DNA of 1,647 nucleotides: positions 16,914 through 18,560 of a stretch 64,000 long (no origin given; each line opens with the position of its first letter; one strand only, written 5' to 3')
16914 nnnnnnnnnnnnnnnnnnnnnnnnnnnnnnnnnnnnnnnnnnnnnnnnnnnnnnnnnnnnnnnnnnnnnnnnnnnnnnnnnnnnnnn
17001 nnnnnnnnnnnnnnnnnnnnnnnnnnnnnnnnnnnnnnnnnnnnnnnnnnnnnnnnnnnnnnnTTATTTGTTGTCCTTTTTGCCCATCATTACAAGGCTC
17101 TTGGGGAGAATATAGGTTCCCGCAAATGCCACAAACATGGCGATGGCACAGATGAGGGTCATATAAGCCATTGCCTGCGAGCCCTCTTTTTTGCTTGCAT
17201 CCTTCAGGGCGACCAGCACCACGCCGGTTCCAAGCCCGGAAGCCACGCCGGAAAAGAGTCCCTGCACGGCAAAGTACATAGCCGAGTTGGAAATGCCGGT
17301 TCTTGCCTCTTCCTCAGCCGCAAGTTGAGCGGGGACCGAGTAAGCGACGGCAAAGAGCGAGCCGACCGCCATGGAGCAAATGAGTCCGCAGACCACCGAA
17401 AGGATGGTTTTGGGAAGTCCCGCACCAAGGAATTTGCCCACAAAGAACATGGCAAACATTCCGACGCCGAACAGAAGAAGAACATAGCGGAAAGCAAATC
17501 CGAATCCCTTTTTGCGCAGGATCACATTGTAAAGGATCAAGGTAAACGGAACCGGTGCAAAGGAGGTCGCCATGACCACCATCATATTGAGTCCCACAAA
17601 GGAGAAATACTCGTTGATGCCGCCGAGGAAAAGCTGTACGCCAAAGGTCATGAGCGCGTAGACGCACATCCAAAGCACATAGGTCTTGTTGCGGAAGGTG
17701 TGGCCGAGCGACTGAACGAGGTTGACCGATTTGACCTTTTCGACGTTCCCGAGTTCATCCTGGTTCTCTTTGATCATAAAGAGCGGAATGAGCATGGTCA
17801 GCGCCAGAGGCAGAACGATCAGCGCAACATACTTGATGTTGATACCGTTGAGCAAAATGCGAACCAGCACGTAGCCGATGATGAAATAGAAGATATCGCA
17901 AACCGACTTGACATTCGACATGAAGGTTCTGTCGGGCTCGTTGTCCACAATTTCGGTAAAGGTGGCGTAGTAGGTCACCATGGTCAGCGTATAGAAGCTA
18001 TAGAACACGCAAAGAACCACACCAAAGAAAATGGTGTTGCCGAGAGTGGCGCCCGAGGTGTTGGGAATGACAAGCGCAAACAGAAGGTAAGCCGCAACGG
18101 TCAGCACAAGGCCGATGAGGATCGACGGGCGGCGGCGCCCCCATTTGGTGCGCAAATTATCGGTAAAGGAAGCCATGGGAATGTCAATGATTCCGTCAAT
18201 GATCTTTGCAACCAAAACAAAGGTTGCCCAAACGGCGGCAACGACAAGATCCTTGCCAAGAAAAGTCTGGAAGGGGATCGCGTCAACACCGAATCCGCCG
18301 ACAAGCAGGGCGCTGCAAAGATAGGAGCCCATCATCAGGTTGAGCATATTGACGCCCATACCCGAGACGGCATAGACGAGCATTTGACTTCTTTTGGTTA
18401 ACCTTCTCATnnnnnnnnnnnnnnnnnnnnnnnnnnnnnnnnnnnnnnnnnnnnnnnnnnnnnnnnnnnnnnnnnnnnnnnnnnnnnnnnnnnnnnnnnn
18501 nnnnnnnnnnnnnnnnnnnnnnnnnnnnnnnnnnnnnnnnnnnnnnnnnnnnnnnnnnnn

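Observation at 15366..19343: Second FakA/FakB pair brackets a MelB/GPH-family symporter: candidate bacterial lysolipid or fatty-acid importer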

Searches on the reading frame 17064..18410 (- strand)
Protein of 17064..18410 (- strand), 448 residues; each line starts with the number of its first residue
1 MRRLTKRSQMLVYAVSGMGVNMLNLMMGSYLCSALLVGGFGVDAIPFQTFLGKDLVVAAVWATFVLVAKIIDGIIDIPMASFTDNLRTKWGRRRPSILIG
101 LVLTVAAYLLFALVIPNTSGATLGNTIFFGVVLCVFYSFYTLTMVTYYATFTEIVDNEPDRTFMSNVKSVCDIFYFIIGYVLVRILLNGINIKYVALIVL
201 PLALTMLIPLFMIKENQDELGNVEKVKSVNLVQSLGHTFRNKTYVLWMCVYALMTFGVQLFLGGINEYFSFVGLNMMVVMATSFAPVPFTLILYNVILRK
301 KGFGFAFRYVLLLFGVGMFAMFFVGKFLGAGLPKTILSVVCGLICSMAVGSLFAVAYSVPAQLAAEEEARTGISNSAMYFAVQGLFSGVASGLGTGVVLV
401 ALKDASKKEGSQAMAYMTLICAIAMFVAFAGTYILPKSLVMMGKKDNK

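Call 3: search_protein_families(library=pfam, proteins=[window:17064-18410:-])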
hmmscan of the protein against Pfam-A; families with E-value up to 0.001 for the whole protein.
window:17064-18410:- (448 aa): 2 families
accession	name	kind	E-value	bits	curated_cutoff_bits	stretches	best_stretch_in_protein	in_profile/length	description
PF13347.12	MFS_2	-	2.9e-28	99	27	1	13-403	2-382/427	MFS/sugar transport protein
PF07690.21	MFS_1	-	5.4e-11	42.4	33.4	1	11-377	3-338/347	Major Facilitator Superfamily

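Call 4: search_protein_families(library=ncbifam, proteins=[window:17064-18410:-])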
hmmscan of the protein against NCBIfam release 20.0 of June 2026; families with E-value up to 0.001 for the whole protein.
window:17064-18410:- (448 aa): 3 families
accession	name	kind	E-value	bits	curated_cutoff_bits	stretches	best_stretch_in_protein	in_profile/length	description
TIGR00792.1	gph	subfamily_domain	2.4e-13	49.6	231.35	1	58-427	34-403/437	glycoside-pentoside-hexuronide (GPH):cation symporter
NF007749.0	PRK10429.1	equivalog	1.1e-06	27.8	456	1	58-403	41-392/473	melibiose:sodium transporter MelB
NF008526.0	PRK11462.1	equivalog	2.2e-05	23.5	836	1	58-164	44-147/460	glycoside-pentoside-hexuronide family transporter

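Call 8: find_homologous_proteins(query=window:17064-18410:-)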
Query window:17064-18410:- (448 aa): 1790 proteins with E <= 0.001 among 8000 candidates; the best 120 are listed.
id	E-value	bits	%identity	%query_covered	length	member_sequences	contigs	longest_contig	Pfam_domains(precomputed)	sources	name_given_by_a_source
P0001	4.5e-263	891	91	100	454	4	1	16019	PF13347.13,PF07690.22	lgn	-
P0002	1.2e-198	679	72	98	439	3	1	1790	PF13347.13,PF07690.22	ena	-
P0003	1.1e-193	662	68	100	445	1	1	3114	PF13347.13,PF07690.22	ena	-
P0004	8.0e-191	653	67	100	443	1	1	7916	PF13347.13,PF07690.22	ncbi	-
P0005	1.3e-190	652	70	98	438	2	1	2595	PF13347.13,PF07690.22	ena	-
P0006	1.7e-190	652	68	100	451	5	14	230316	PF13347.13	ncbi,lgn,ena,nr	ncbi:MAG: MFS transporter [Clostridia bacterium]|nr:MFS transporter [Clostridia bacterium] MBQ393789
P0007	2.0e-190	652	67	100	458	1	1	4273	PF13347.13,PF07690.22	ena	-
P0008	4.8e-190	650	68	100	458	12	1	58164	PF13347.13,PF07690.22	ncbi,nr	ncbi:MAG: MFS transporter [Lachnospiraceae bacterium]|nr:MFS transporter [Lachnospiraceae bacterium]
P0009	1.4e-189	649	67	100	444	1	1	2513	PF13347.13,PF07690.22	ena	-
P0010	2.0e-189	648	68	100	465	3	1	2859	PF13347.13,PF07690.22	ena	-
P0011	3.2e-189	648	69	100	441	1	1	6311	PF13347.13,PF07690.22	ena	-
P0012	5.8e-189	647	68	99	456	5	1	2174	PF13347.13,PF07690.22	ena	-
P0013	1.1e-188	646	67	100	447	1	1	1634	PF13347.13,PF07690.22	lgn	-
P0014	2.2e-188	645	66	100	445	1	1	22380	PF13347.13,PF07690.22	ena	-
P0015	3.2e-187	641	67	100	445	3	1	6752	PF13347.13,PF07690.22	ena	-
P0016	5.3e-187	640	68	100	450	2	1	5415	PF13347.13,PF07690.22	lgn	-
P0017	5.8e-187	640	68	100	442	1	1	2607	PF13347.13,PF07690.22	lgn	-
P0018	8.9e-187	640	66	100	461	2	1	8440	PF13347.13,PF07690.22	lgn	-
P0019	1.5e-186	639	68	100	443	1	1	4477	PF13347.13,PF07690.22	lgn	-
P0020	2.1e-186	638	67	100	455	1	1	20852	PF13347.13,PF07690.22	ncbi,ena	-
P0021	2.2e-186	638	67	100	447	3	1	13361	PF13347.13,PF07690.22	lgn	-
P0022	2.4e-186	638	66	100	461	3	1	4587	PF13347.13,PF07690.22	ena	-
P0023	2.8e-186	638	67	100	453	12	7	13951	PF13347.13,PF07690.22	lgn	-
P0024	4.6e-186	637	67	100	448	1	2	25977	PF13347.13,PF07690.22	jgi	-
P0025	7.6e-186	637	66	100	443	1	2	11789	PF13347.13,PF07690.22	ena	-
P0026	1.3e-185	636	67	100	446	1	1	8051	PF13347.13,PF07690.22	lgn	-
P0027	2.3e-185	635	67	100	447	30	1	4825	PF13347.13,PF07690.22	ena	-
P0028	4.7e-185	634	66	100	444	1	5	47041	PF13347.13,PF07690.22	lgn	-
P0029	4.9e-185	634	67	100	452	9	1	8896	PF13347.13,PF07690.22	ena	-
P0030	8.2e-185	633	65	100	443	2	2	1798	PF13347.13,PF07690.22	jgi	-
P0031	1.5e-184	632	66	100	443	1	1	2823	PF13347.13,PF07690.22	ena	-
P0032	1.8e-184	632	66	100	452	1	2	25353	PF13347.13,PF07690.22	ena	-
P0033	2.4e-184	632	66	100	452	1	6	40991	PF13347.13,PF07690.22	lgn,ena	-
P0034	2.6e-184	632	66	100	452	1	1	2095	PF13347.13,PF07690.22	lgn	-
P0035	3.2e-184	631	67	100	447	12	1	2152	PF13347.13,PF07690.22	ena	-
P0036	3.3e-184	631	66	100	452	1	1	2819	PF13347.13,PF07690.22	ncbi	-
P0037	3.7e-184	631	67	100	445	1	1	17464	PF13347.13,PF07690.22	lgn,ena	-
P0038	4.3e-184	631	67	100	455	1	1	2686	PF13347.13,PF07690.22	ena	-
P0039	4.6e-184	631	66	100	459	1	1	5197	PF13347.13,PF07690.22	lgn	-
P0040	5.1e-184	631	66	100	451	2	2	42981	PF13347.13,PF07690.22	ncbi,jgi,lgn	-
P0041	5.4e-184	630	67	97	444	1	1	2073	PF13347.13,PF07690.22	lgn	-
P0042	6.5e-184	630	65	100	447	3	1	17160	PF13347.13,PF07690.22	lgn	-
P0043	6.6e-184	630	66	100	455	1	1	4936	PF13347.13,PF07690.22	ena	-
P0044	8.0e-184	630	65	100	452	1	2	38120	PF13347.13,PF07690.22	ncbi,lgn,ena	-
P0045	8.4e-184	630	65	100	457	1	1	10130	PF13347.13,PF07690.22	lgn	-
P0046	1.1e-183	629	66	100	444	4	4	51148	PF13347.13,PF07690.22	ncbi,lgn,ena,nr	ncbi:MAG: MFS transporter [Clostridia bacterium]|nr:MFS transporter [Clostridia bacterium]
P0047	1.3e-183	629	67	97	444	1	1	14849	PF13347.13,PF07690.22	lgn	-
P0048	1.3e-183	629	67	100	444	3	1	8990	PF13347.13,PF07690.22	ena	-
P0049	1.7e-183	629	66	100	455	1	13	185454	PF13347.13,PF07690.22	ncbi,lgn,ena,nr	ncbi:MAG: MFS transporter [Clostridia bacterium]|nr:MFS transporter [Clostridia bacterium]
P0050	1.7e-183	629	66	100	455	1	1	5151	PF13347.13,PF07690.22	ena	-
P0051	1.9e-183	629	66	100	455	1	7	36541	PF13347.13,PF07690.22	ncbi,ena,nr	ncbi:MAG: MFS transporter [Clostridia bacterium]|nr:MFS transporter [Clostridia bacterium]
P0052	1.9e-183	629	66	100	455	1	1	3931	PF13347.13,PF07690.22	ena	-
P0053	2.1e-183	629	67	97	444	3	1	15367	PF13347.13,PF07690.22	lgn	-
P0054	2.1e-183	629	66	100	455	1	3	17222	PF13347.13,PF07690.22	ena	-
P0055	2.3e-183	628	66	100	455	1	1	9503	PF13347.13,PF07690.22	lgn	-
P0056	2.3e-183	628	66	100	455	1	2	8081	PF13347.13,PF07690.22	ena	-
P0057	2.6e-183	628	66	100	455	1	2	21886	PF13347.13,PF07690.22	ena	-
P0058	3.2e-183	628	66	100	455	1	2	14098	PF13347.13,PF07690.22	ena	-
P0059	3.6e-183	628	66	100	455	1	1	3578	PF13347.13,PF07690.22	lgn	-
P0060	3.6e-183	628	64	100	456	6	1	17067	PF13347.13,PF07690.22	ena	-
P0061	4.0e-183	628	66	100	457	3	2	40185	PF13347.13,PF07690.22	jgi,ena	-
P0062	4.5e-183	627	66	100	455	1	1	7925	PF13347.13,PF07690.22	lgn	-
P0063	4.7e-183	627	66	100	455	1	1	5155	PF13347.13,PF07690.22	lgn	-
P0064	4.8e-183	627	66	100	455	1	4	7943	PF13347.13,PF07690.22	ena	-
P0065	4.8e-183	627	66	100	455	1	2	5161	PF13347.13,PF07690.22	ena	-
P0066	5.1e-183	627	66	100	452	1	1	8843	PF13347.13,PF07690.22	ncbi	-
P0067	5.1e-183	627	66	100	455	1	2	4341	PF13347.13,PF07690.22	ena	-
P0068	5.5e-183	627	66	100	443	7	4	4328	PF13347.13,PF07690.22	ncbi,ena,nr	ncbi:MAG: MFS transporter [Oscillospiraceae bacterium]|nr:MFS transporter [Oscillospiraceae bacteriu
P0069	5.5e-183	627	66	100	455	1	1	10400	PF13347.13,PF07690.22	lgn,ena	-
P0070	5.5e-183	627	66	100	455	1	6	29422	PF13347.13,PF07690.22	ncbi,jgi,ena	jgi:GPH family glycoside/pentoside/hexuronide:cation symporter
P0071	5.9e-183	627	66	100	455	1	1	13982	PF13347.13,PF07690.22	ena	-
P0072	6.9e-183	627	66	100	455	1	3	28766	PF13347.13,PF07690.22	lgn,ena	-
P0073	6.9e-183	627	66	100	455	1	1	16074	PF13347.13,PF07690.22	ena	-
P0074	7.1e-183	627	66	100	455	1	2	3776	PF13347.13,PF07690.22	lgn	-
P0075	7.7e-183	627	66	100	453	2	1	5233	PF13347.13,PF07690.22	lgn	-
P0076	8.6e-183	627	66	100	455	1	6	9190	PF13347.13,PF07690.22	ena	-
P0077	1.0e-182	626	66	100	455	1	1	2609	PF13347.13,PF07690.22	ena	-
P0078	1.0e-182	626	65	100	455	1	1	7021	PF13347.13,PF07690.22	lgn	-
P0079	1.1e-182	626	65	100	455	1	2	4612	PF13347.13,PF07690.22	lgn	-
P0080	1.1e-182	626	65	100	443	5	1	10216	PF13347.13,PF07690.22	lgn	-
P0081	1.3e-182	626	65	100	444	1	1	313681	PF13347.13,PF07690.22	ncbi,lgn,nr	ncbi:MAG: MFS transporter [Bacillota bacterium]|nr:MFS transporter [Bacillota bacterium]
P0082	1.5e-182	626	65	100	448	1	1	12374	PF13347.13,PF07690.22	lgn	-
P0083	1.7e-182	626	65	99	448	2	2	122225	PF13347.13,PF07690.22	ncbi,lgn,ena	-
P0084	1.7e-182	626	64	100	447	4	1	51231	PF13347.13,PF07690.22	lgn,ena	-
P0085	1.7e-182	626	65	100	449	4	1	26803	PF13347.13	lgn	-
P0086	1.7e-182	625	66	100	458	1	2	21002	PF13347.13,PF07690.22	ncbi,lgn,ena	-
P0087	1.8e-182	625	66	100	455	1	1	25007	PF13347.13,PF07690.22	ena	-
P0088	2.0e-182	625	65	100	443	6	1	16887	PF13347.13,PF07690.22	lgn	-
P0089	2.1e-182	625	65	100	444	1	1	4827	PF13347.13,PF07690.22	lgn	-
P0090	2.1e-182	625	66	100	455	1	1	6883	PF13347.13,PF07690.22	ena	-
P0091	2.4e-182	625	66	100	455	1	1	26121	PF13347.13,PF07690.22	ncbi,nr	ncbi:MAG: MFS transporter [Clostridia bacterium]|nr:MFS transporter [Clostridia bacterium]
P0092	2.9e-182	625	65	100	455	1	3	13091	PF13347.13,PF07690.22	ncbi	-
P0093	3.2e-182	625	65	100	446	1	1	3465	PF13347.13,PF07690.22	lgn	-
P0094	3.2e-182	625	64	100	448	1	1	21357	PF13347.13,PF07690.22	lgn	-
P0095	4.2e-182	624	64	100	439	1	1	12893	PF13347.13,PF07690.22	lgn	-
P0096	6.8e-182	624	67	100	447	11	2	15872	PF13347.13,PF07690.22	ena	-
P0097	6.9e-182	624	66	100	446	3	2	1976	PF13347.13,PF07690.22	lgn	-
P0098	1.1e-181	623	65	100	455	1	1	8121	PF13347.13,PF07690.22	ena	-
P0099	1.2e-181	623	64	100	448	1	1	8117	PF13347.13,PF07690.22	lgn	-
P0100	1.2e-181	623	65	100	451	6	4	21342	PF13347.13,PF07690.22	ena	-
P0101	1.7e-181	622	65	100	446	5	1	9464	PF13347.13,PF07690.22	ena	-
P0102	2.9e-181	621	66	100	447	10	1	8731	PF13347.13,PF07690.22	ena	-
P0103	3.1e-181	621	65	100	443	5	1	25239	PF13347.13,PF07690.22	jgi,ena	-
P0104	3.7e-181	621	66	100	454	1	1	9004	PF13347.13,PF07690.22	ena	-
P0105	3.9e-181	621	64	100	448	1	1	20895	PF13347.13,PF07690.22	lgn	-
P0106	6.0e-181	620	67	99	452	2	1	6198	PF13347.13,PF07690.22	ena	-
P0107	6.1e-181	620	63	100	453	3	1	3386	PF13347.13,PF07690.22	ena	-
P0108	8.5e-181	620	64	100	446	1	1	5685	PF13347.13,PF07690.22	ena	-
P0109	8.9e-181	620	63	100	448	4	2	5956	PF13347.13,PF07690.22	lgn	-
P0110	1.0e-180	620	65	100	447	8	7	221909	PF13347.13,PF07690.22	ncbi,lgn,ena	-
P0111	1.0e-180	620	64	100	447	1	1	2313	PF13347.13,PF07690.22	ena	-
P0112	1.9e-180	619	66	100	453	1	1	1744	PF13347.13,PF07690.22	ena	-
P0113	1.9e-180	619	64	100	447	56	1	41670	PF13347.13,PF07690.22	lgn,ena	-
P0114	2.1e-180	619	66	100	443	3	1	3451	PF13347.13,PF07690.22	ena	-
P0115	2.1e-180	619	63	100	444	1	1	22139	PF13347.13,PF07690.22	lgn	-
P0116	2.6e-180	618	64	100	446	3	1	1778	PF13347.13,PF07690.22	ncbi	-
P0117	3.8e-180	618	65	100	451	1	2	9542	PF13347.13,PF07690.22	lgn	-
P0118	4.0e-180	618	65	100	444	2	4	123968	PF13347.13,PF07690.22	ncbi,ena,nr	ncbi:MAG: MFS transporter [Clostridia bacterium]|nr:MFS transporter [Clostridia bacterium]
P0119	6.1e-180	617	66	99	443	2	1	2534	PF13347.13,PF07690.22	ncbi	-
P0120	6.5e-180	617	64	100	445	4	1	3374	PF13347.13,PF07690.22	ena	-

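Call 10: find_encoding_contigs(protein=P0081, flank=10000, max_places=2)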
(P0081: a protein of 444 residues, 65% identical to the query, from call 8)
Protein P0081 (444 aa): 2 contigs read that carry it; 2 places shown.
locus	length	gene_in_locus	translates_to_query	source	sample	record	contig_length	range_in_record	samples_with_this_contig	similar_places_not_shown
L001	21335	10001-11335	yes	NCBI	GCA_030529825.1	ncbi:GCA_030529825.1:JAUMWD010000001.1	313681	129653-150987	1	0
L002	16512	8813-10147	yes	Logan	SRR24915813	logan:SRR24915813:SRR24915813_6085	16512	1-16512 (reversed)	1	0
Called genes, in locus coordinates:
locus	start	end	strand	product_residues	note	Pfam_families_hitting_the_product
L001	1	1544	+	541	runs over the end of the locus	PF00118:Cpn60_TCP1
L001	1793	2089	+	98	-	PF13560:HTH_31 (weak), PF20432:Xre-like-HTH (weak), PF12844:HTH_19 (faint), PF01381:HTH_3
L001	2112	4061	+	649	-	PF00501:AMP-binding, PF00550:PP-binding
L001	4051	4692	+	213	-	PF01553:Acyltransferase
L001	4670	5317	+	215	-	PF01553:Acyltransferase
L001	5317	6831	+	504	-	PF00501:AMP-binding, PF23562:AMP-binding_C_3 (weak)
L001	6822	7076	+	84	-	PF00550:PP-binding (weak)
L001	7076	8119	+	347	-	PF04970:LRAT, PF01648:ACPS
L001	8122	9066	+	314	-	PF02129:Peptidase_S15 (faint), PF00561:Abhydrolase_1, PF12146:Hydrolase_4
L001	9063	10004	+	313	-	PF02645:DegV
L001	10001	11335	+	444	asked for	PF07690:MFS_1, PF13347:MFS_2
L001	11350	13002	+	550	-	PF02734:Dak2, PF21645:FakA-like_M, PF13684:FakA-like_C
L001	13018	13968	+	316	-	PF00561:Abhydrolase_1 (weak), PF12146:Hydrolase_4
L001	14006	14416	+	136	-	PF13240:Zn_Ribbon_1 (weak)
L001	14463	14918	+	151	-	PF13240:Zn_Ribbon_1 (weak), PF13828:DUF4190 (faint)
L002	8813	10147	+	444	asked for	PF07690:MFS_1, PF13347:MFS_2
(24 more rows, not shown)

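Call 11: find_encoding_contigs(protein=P0006, flank=10000, max_places=2)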
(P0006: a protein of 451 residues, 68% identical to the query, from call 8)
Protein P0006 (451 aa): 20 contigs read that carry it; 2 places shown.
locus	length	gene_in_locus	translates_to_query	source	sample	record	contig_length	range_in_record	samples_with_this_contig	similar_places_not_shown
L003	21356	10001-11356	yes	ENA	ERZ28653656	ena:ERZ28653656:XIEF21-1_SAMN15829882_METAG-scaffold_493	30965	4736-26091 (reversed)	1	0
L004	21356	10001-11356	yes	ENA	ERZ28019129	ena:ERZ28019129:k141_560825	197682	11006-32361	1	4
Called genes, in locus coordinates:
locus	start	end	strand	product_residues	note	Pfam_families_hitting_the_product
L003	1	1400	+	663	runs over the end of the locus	PF00404:Dockerin_1 (weak)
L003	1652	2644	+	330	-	PF12146:Hydrolase_4, PF00561:Abhydrolase_1, PF12697:Abhydrolase_6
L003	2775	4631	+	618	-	PF00501:AMP-binding, PF00550:PP-binding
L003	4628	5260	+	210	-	PF01553:Acyltransferase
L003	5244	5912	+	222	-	PF01553:Acyltransferase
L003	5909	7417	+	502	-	PF00501:AMP-binding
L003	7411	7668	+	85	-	PF00550:PP-binding (weak)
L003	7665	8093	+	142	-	PF04970:LRAT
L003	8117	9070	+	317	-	PF02129:Peptidase_S15, PF00561:Abhydrolase_1, PF12146:Hydrolase_4, PF12697:Abhydrolase_6, PF00326:Peptidase_S9 (faint)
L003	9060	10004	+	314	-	PF02645:DegV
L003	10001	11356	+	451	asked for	PF13347:MFS_2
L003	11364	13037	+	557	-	PF02734:Dak2, PF21645:FakA-like_M, PF13684:FakA-like_C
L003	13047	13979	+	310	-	PF00561:Abhydrolase_1, PF12146:Hydrolase_4 (weak)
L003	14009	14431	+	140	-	PF13240:Zn_Ribbon_1, PF13828:DUF4190 (weak)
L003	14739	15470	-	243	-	PF01643:Acyl-ACP_TE, PF20791:Acyl-ACP_TE_C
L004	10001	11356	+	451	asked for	PF13347:MFS_2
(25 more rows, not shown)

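Call 12: search_solved_structures(query=window:17064-18410:-, max_evalue=1)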
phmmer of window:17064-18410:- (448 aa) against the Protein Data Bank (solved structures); distinct sequences matched with E-value up to 1: 3.
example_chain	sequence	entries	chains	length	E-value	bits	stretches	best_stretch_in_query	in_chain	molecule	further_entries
36za_on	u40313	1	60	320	0.0065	19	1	132-202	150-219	Tail sheath gp218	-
11lc_M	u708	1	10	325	0.0066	19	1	132-202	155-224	Whiskers Protein gp126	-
3zgy_A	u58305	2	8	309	0.022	17.3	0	18-86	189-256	R-IMINE REDUCTASE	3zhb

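Call 16: search_solved_structures(query=A1, max_evalue=1, show_alignments=2)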
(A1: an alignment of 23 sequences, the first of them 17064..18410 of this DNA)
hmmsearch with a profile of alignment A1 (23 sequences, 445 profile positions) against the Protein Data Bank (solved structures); distinct sequences matched with E-value up to 1: 1.
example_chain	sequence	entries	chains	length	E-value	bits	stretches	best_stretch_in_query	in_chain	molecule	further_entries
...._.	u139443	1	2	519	0.0078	18.4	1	55-110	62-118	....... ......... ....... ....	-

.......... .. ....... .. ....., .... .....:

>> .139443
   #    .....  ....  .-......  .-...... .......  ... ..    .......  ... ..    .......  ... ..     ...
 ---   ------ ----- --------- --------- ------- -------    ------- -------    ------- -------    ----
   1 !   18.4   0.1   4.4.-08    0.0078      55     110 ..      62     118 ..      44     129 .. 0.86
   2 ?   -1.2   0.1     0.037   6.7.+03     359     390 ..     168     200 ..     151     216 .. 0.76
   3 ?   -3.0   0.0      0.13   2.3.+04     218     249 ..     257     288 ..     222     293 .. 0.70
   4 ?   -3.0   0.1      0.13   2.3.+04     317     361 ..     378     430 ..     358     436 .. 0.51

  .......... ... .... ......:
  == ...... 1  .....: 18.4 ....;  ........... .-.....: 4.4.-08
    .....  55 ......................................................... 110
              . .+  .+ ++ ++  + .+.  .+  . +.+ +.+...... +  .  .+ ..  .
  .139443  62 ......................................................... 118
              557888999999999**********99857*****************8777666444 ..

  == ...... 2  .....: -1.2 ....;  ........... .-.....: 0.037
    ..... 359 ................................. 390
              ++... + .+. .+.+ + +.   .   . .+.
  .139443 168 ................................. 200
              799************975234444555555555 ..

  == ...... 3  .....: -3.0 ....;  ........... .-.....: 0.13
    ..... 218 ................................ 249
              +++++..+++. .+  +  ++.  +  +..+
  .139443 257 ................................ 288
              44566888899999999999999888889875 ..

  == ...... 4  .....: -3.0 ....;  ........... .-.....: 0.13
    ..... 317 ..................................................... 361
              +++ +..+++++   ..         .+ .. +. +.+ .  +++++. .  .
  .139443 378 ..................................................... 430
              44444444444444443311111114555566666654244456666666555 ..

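Call 20: find_related_loci(query=A1, collection=genome_contigs, flank=10000)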
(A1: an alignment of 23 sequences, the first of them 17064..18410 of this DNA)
Query A1 (448 aa) in genome_contigs; peptide patterns used: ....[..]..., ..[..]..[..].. (x = any residue, [..] = any of these).
206 stretches matched a pattern; 141 encode a relative of the query (tblastn E <= 1e-3); the best 80 are kept; 80 distinct loci.
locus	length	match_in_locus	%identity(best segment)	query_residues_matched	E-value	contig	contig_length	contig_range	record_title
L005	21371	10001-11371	68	1-446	0e+0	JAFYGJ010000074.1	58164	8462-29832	MAG: Lachnospiraceae bacterium isolate RGIG7066 Sheep_Rumen.Co__c3559620, whole genome shotgun sequence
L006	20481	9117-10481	67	1-446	0e+0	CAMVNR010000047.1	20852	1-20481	MAG TPA_asm: uncultured Lachnospiraceae bacterium isolate SRR8387716_bin.58_metaWRAP_v1.3_MAG genome assembly, contig: E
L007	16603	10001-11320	68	1-443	0e+0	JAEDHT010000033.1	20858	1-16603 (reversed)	MAG: Clostridiaceae bacterium isolate MAG143 NODE_1821_length_20858_cov_20.511753, whole genome shotgun sequence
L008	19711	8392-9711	68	1-443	0e+0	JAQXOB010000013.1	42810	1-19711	MAG: Clostridia bacterium isolate SUG1368 k141_1497705, whole genome shotgun sequence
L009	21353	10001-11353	66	1-447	0e+0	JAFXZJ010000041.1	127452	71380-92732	MAG: Clostridia bacterium isolate RGIG6884 Sheep_Rumen-5__c1048094, whole genome shotgun sequence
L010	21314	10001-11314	68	1-434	0e+0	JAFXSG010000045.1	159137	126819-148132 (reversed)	MAG: Clostridia bacterium isolate RGIG6699 Sheep_Rumen-2__c1170026, whole genome shotgun sequence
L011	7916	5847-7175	67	1-446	0e+0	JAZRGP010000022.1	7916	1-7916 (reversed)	MAG: Christensenellaceae bacterium isolate T1900045488_YK20190182.MAGScoT_cleanbin_000040 SGB_7363_k141_1808587, whole g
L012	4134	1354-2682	66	1-447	0e+0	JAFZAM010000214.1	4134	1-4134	MAG: Oscillospiraceae bacterium isolate RGIG7589 Water_buffalos_Omasum-3__c776904, whole genome shotgun sequence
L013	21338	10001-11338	64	1-448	0e+0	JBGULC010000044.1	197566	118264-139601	MAG: Christensenellales bacterium isolate ruminal_MAG_266 ruminal_MAG_266_contig_0044, whole genome shotgun sequence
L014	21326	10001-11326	68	1-448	0e+0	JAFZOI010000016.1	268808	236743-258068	MAG: Oscillospiraceae bacterium isolate RGIG7949 Water_buffalos_Rumen-1__c242159, whole genome shotgun sequence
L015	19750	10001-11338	66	1-448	0e+0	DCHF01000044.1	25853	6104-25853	MAG TPA_asm: Lachnospiraceae bacterium UBA1759 UBA1759_contig_48903, whole genome shotgun sequence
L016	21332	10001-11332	65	1-447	0e+0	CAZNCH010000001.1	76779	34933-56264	MAG TPA_asm: uncultured Lachnospiraceae bacterium isolate binchicken_co45_756 genome assembly, contig: NODE_330_length_7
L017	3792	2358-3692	65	1-448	0e+0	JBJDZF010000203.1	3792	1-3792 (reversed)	MAG: Eubacteriales bacterium isolate PUUB15_bin.017 NODE_32204_length_3792_cov_5.499063, whole genome shotgun sequence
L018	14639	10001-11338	64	1-448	0e+0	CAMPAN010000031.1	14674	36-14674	MAG: uncultured Clostridia bacterium isolate SRR873608_bin.130_metaWRAP_v1.3_MAG genome assembly, contig: NODE_12410_len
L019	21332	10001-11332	65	1-447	0e+0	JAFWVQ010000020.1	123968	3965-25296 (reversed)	MAG: Clostridia bacterium isolate RGIG6112 Sheep_Omasum.Co__c1019417, whole genome shotgun sequence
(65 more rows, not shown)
